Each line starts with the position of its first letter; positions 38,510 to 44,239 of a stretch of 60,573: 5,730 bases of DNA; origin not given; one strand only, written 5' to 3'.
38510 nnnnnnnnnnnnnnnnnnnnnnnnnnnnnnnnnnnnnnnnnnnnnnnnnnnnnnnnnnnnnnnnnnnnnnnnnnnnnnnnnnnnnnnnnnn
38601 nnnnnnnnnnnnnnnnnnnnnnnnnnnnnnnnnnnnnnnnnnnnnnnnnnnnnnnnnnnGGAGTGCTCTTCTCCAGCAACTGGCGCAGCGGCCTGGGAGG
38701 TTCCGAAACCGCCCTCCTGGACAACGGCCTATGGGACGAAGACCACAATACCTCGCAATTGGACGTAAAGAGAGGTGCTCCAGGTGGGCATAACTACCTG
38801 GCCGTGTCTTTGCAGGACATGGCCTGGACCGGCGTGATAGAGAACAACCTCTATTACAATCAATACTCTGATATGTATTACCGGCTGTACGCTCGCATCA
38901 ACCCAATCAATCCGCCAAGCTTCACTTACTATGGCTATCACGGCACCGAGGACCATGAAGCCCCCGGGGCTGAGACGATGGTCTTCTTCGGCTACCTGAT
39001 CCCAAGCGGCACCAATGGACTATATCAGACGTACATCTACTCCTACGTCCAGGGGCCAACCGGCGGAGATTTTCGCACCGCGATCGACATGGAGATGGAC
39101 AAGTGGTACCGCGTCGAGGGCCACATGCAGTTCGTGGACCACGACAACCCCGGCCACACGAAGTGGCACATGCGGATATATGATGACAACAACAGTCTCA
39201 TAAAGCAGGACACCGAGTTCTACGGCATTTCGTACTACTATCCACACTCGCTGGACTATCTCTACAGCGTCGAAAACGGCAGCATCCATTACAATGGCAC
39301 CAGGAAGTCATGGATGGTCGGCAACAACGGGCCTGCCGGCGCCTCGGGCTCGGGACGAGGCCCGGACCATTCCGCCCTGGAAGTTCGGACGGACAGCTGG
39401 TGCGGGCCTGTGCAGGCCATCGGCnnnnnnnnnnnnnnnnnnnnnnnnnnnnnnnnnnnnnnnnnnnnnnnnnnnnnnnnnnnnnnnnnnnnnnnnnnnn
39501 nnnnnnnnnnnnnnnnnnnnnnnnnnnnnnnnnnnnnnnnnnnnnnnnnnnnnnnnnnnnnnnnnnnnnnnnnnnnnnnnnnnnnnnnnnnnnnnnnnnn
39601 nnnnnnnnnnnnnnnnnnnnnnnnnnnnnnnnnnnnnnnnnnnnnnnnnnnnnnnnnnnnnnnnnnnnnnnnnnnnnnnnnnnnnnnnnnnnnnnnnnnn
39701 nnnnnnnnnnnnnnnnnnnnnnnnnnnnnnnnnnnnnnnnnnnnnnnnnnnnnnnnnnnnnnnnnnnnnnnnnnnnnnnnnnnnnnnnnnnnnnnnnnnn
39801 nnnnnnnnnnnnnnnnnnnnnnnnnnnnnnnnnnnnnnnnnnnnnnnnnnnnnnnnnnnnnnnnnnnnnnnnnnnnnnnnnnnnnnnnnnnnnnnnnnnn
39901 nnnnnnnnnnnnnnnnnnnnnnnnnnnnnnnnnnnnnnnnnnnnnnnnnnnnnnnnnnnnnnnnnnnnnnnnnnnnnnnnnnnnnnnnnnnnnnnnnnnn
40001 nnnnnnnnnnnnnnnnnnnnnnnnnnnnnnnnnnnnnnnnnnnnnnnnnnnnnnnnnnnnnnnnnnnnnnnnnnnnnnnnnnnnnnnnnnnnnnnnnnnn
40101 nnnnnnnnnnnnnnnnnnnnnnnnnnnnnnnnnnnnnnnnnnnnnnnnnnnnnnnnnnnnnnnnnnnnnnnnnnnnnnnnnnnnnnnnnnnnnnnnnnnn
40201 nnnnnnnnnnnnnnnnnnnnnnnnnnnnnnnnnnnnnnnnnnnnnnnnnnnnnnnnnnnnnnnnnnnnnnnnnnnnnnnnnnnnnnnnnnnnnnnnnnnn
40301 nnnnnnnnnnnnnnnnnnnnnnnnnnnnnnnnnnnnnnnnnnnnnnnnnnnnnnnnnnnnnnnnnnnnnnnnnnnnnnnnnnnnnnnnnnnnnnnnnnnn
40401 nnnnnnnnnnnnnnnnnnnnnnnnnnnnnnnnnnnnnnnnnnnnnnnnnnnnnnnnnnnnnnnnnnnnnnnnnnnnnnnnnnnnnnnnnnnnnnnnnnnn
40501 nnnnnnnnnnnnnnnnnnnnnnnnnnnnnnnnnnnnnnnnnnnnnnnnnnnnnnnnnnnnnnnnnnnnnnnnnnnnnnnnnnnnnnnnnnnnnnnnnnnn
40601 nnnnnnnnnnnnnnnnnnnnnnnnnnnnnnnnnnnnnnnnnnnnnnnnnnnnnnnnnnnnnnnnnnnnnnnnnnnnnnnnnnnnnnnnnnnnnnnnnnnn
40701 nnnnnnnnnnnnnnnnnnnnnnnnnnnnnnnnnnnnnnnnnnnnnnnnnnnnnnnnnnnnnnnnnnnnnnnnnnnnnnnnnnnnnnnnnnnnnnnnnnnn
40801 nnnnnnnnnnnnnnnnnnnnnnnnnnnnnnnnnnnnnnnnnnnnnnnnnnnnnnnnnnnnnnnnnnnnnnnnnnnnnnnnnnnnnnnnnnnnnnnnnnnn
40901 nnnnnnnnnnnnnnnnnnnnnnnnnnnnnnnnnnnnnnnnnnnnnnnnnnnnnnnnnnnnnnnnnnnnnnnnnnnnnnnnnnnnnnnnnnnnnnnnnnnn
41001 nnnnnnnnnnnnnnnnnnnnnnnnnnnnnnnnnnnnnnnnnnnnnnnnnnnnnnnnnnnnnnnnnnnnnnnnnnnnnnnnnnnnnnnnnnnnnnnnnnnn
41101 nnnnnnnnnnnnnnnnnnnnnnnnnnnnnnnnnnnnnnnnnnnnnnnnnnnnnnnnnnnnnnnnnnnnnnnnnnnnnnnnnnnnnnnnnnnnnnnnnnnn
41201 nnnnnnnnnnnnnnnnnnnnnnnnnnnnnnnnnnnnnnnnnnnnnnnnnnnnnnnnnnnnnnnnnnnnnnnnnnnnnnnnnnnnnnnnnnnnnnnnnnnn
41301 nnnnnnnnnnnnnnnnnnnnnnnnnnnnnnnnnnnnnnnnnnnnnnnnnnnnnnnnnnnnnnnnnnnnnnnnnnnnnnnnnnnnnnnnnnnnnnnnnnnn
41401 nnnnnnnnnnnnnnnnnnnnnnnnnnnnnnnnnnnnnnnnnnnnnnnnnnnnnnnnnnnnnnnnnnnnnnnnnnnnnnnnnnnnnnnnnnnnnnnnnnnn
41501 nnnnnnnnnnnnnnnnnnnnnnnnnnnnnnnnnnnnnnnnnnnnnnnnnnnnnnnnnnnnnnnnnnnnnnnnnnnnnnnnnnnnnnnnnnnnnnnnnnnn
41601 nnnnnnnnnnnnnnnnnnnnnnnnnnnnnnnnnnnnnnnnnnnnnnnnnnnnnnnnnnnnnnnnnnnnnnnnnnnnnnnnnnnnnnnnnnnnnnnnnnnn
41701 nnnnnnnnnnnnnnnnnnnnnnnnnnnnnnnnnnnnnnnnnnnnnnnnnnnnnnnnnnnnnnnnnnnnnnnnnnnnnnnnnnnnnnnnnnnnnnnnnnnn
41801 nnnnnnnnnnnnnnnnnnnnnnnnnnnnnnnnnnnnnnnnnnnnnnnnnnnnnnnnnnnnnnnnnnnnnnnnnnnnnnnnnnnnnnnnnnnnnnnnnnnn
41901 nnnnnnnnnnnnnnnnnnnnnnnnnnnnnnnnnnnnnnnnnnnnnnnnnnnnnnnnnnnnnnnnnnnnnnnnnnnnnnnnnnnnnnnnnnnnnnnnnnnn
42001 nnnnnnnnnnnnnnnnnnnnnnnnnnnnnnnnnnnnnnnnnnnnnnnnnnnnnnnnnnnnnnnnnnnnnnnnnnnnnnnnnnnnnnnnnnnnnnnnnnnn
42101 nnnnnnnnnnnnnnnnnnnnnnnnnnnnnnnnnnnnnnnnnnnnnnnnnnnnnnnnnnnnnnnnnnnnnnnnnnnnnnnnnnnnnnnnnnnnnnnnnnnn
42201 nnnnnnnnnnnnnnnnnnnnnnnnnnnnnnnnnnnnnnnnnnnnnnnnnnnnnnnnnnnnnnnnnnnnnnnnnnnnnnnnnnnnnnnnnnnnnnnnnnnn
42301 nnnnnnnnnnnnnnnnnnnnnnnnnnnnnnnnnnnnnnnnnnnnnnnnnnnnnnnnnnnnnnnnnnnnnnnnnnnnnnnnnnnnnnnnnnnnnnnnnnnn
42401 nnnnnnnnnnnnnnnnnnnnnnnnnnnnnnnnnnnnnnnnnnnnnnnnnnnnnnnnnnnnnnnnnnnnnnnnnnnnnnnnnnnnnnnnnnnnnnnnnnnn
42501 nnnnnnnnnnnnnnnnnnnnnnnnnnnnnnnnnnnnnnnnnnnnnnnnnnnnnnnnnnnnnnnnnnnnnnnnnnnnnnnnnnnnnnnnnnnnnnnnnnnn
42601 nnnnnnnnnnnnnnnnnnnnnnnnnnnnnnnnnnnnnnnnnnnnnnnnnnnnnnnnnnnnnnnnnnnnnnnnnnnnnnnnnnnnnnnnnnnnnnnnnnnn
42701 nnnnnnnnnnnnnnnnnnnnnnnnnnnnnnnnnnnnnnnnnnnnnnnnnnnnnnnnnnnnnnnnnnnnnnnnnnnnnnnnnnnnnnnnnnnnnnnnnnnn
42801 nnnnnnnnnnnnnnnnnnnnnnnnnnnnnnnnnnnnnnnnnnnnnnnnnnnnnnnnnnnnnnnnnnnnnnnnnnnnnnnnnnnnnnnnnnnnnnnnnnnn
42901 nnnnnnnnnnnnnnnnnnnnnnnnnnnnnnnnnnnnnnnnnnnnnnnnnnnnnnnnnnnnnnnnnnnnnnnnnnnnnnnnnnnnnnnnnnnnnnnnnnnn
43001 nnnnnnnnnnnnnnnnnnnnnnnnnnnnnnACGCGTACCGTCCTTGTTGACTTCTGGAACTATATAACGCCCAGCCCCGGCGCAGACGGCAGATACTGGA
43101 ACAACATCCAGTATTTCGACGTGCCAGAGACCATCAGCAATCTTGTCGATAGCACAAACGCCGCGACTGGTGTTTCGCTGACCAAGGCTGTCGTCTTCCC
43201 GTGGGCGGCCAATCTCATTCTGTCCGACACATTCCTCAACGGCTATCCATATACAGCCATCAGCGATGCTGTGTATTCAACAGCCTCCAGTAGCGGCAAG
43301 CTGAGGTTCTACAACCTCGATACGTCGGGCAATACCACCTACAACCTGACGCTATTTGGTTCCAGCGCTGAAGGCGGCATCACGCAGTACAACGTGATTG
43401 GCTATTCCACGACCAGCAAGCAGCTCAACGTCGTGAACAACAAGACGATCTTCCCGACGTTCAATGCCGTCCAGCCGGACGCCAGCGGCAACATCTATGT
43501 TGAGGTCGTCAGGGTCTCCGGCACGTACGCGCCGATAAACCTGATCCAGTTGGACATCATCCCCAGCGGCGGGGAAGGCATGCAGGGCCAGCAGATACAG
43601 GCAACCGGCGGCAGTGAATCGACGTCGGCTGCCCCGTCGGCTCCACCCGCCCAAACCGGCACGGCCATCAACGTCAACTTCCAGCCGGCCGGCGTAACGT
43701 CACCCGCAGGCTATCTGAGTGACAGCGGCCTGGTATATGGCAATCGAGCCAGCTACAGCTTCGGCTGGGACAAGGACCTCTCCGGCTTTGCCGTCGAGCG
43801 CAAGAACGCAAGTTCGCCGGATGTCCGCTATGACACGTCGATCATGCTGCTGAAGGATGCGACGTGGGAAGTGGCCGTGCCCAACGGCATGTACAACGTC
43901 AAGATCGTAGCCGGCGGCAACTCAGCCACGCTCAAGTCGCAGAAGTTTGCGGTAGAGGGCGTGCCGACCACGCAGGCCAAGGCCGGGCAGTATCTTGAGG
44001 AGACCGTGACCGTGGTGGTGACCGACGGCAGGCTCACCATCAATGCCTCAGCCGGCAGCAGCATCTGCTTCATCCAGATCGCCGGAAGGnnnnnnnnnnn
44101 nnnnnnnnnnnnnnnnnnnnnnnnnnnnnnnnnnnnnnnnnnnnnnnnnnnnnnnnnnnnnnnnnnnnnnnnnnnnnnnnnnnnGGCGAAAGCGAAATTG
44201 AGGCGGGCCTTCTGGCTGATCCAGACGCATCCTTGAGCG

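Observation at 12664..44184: Two giant surface proteins with different heads share a stalk and a 388-bp identical 3' end: a swappable-head display platform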

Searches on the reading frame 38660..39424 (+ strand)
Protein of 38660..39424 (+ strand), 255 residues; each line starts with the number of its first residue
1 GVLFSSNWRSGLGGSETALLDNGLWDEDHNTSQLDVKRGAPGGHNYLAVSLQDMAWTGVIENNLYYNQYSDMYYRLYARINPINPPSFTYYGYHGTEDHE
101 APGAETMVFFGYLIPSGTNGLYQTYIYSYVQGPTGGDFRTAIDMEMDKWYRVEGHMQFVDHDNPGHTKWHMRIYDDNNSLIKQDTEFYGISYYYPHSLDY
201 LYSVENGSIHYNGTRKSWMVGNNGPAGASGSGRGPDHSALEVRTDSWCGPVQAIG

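Call 52: find_homologous_proteins(query=window:38660-39424:+, max_evalue=0.01)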
Query seq(255 aa): 341 candidates shared short words with the query, none scored E <= 0.01.

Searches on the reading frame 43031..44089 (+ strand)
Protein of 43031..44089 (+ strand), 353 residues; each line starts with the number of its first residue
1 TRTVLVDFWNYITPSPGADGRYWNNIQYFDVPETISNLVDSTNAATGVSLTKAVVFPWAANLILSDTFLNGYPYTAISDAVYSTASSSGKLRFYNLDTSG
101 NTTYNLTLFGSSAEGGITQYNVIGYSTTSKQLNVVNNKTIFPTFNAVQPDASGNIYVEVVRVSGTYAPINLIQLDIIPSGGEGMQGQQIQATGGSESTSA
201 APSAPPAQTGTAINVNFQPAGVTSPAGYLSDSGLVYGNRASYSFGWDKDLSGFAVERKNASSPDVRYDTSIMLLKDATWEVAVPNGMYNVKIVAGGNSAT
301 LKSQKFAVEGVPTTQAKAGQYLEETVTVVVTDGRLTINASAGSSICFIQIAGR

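Call 15: find_homologous_proteins(query=window:43031-44089:+, max_evalue=0.001)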
Query seq(353 aa) (353 aa): 20 proteins with E <= 0.001 among 4106 candidates.
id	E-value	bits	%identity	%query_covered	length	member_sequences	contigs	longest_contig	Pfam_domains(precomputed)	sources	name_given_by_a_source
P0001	9.5e-62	227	44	75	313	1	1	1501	-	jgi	jgi:hypothetical protein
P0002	7.2e-56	208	40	71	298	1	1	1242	-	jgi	jgi:hypothetical protein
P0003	2.0e-50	190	46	39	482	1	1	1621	PF03160.21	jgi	jgi:hypothetical protein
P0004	1.2e-47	181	62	39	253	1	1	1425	-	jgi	jgi:hypothetical protein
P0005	4.3e-39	153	57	39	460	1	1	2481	PF17963.8,PF17892.8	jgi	jgi:hypothetical protein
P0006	2.2e-38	150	54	41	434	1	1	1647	PF17963.8,PF17892.8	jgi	jgi:hypothetical protein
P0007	6.5e-38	149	49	45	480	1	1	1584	PF17963.8,PF17892.8,PF17803.8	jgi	jgi:hypothetical protein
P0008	5.1e-33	133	41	39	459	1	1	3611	PF22058.3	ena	-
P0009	3.5e-30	123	36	37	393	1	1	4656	PF21254.4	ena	-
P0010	3.6e-25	107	39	51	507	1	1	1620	PF07691.18,PF10528.15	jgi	jgi:hypothetical protein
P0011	4.9e-24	103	46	42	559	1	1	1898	PF07691.18,PF10528.15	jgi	jgi:hypothetical protein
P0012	3.5e-22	97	40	39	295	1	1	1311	PF07691.18,PF10528.15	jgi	jgi:hypothetical protein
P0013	6.0e-22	96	46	37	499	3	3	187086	PF11949.15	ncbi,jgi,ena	-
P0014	8.1e-22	96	47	39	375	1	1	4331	PF18676.7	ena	-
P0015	9.0e-21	92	40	41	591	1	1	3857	PF07995.18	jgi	jgi:glucose/arabinose dehydrogenase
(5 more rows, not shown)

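Call 18: find_related_loci(query=window:43031-44089:+, collection=genome_contigs, flank=10000)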
Query seq(353 aa) (353 aa) in genome_contigs; peptide patterns used: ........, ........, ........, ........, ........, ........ (x = any residue, [..] = any of these).
44 stretches matched a pattern, but none encodes a relative of the query by tblastn (E <= 1e-3).

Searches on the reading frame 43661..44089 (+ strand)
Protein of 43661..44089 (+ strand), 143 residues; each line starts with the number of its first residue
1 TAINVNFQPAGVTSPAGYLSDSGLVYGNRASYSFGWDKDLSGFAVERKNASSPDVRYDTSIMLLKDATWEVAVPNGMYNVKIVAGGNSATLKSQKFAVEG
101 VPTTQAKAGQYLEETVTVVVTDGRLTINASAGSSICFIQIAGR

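Call 26: search_solved_structures(query=window:43661-44089:+, max_evalue=10)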
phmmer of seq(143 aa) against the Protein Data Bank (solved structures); distinct sequences matched with E-value up to 10: 2.
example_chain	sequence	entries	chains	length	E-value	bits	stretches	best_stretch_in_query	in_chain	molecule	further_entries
2o14_A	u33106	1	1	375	0.00015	24.7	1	32-133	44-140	Hypothetical protein yxiM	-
8qu7_A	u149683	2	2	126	1.5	11.8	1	27-90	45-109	single domain i-body WD34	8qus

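Call 37: find_related_loci(query=A2, collection=metagenome_contigs, flank=10000)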
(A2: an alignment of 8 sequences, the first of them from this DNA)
Query A2 (143 aa) in metagenome_contigs; peptide patterns used: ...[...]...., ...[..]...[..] (x = any residue, [..] = any of these).
110 stretches matched a pattern; 57 encode a relative of the query (tblastn E <= 1e-3); 57 distinct loci.
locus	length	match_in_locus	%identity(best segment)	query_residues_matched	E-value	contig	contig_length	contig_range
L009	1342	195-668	54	5-143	3e-51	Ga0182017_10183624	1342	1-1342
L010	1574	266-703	46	5-141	4e-35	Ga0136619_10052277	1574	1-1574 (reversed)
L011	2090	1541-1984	45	2-140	8e-33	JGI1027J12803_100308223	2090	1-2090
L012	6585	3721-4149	45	4-141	3e-32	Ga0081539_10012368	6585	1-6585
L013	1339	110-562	45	3-141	6e-33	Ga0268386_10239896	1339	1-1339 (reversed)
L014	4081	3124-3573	45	3-140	7e-32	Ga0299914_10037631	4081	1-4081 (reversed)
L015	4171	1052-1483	46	3-141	9e-32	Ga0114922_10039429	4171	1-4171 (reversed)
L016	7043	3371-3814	42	3-141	6e-31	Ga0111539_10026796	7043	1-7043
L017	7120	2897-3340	41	3-141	1e-30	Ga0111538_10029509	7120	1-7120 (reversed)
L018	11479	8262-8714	44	1-140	1e-30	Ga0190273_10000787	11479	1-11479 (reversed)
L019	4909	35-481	43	2-140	3e-30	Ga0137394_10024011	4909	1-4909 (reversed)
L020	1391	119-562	40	1-140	1e-30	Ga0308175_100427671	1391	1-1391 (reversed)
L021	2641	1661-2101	44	2-141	3e-29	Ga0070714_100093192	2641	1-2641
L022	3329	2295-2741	44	3-141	6e-29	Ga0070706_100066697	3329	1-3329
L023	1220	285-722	40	2-140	4e-29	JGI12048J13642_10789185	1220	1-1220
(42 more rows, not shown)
